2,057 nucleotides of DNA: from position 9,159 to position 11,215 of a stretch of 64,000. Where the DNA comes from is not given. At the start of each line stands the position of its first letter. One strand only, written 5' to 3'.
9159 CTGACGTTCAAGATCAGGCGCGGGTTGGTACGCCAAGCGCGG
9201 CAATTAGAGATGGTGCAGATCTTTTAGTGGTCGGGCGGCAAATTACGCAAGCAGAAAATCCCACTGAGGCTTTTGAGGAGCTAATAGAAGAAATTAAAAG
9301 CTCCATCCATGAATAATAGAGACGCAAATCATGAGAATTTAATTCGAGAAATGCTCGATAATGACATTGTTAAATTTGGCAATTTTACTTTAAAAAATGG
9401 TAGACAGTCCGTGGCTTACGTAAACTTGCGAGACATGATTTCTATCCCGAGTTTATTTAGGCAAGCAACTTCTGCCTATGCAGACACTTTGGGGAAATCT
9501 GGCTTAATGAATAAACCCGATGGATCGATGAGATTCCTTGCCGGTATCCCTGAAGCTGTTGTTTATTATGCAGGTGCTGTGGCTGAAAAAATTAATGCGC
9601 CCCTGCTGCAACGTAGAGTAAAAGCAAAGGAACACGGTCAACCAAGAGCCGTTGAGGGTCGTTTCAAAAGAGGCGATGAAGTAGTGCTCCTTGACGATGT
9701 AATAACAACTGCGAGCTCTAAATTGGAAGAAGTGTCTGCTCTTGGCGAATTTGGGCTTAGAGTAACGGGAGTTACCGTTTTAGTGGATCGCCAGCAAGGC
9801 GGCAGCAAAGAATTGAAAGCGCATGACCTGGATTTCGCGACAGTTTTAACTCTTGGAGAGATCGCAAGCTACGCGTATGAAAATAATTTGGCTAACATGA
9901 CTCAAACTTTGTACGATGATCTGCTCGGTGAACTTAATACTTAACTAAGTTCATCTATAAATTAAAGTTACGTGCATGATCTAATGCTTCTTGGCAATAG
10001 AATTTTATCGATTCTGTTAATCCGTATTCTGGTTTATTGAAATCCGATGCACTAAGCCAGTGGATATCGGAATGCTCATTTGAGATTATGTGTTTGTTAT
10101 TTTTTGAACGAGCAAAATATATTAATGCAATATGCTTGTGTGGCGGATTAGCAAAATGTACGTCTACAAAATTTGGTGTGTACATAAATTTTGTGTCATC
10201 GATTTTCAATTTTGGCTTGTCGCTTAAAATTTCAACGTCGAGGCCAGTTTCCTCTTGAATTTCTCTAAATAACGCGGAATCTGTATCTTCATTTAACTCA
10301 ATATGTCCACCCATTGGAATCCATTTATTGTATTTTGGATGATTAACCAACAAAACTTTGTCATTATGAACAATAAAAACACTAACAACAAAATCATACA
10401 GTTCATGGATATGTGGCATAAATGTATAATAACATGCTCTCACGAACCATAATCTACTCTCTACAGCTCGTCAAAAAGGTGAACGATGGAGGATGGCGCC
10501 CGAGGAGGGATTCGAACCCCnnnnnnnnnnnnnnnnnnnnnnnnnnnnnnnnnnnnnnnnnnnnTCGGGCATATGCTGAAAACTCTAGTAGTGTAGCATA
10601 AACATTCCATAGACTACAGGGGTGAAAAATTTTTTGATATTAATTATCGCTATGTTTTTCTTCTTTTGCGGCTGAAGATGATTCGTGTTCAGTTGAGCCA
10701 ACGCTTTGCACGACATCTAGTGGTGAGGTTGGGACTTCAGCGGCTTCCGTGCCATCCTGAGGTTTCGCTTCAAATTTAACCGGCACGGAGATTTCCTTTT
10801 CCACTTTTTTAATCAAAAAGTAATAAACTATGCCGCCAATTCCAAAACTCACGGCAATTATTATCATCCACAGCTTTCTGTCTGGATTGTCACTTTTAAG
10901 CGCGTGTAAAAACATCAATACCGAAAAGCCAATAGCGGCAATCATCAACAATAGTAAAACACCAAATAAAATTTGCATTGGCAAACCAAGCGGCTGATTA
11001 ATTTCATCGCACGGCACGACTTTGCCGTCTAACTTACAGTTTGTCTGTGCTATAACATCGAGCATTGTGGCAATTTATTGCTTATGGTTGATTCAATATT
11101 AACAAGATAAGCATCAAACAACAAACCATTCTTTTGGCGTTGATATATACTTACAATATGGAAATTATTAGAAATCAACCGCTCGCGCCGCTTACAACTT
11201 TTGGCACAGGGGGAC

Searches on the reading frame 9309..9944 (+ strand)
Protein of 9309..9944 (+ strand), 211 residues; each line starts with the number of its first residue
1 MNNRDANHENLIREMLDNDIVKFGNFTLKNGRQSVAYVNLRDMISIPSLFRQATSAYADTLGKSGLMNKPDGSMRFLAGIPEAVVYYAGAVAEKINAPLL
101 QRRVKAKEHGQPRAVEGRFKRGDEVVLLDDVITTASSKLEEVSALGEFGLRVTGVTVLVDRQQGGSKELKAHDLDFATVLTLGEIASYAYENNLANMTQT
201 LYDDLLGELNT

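Call 3: search_protein_families(library=pfam, proteins=[window:9309-9944:+], max_evalue=0.01)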
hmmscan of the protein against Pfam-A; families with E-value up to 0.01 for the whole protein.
window:9309-9944:+ (211 aa): 1 family
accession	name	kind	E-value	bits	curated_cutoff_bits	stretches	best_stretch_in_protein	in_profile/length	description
PF00156.33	Pribosyltran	-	1.5e-05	24.8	26.3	1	72-168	28-133/158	Phosphoribosyl transferase domain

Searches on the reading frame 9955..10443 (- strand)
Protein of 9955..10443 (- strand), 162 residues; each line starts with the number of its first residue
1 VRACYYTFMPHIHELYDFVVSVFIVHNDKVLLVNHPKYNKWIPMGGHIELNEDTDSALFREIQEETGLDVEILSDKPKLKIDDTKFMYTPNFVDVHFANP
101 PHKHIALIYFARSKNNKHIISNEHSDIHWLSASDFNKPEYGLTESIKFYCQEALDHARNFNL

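Call 3: search_protein_families(library=pfam, proteins=[window:9955-10443:-], max_evalue=0.01)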
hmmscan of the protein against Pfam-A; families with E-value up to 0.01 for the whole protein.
window:9955-10443:- (162 aa): 1 family
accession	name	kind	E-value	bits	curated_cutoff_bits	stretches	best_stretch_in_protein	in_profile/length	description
PF00293.34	NUDIX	-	1.3e-14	54.8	21.1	1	19-141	5-123/134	NUDIX domain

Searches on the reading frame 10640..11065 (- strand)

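Call 3: search_protein_families(library=pfam, proteins=[window:10640-11065:-], max_evalue=0.01)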
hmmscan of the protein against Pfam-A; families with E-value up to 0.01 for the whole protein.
window:10640-11065:- (141 aa): 3 families
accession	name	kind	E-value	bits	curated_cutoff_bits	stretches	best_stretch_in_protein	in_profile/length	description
PF06703.16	SPC25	-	0.0031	17.7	24.3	1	38-93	30-85/159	Microsomal signal peptidase 25 kDa subunit (SPC25)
PF13396.11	PLDc_N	-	0.0046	17.3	23.3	1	47-84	2-40/42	Phospholipase_D-nuclease N-terminal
PF20134.4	DUF6524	-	0.0054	16.9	27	1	33-82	64-113/131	Family of unknown function (DUF6524)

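Call 82: search_protein_families(library=pfam, proteins=[window:10640-11065:-], max_evalue=0.1)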
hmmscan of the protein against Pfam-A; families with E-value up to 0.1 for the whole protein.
window:10640-11065:- (141 aa): 7 families
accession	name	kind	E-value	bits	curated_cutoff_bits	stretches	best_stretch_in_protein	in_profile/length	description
PF06703.16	SPC25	-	0.0031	17.7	24.3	1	38-93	30-85/159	Microsomal signal peptidase 25 kDa subunit (SPC25)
PF13396.11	PLDc_N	-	0.0046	17.3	23.3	1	47-84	2-40/42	Phospholipase_D-nuclease N-terminal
PF20134.4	DUF6524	-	0.0054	16.9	27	1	33-82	64-113/131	Family of unknown function (DUF6524)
PF07332.16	Phage_holin_3_6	-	0.016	15.7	28.4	1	32-95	38-101/116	Putative Actinobacterial Holin-X, holin superfamily III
PF14343.11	PrcB_C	-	0.018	15.7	24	1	89-120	24-54/56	PrcB C-terminal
PF07331.16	TctB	-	0.029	15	29.1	1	33-83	77-127/137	Tripartite tricarboxylate transporter TctB family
PF03073.20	TspO_MBR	-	0.074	13.2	24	1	20-68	25-76/145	TspO/MBR family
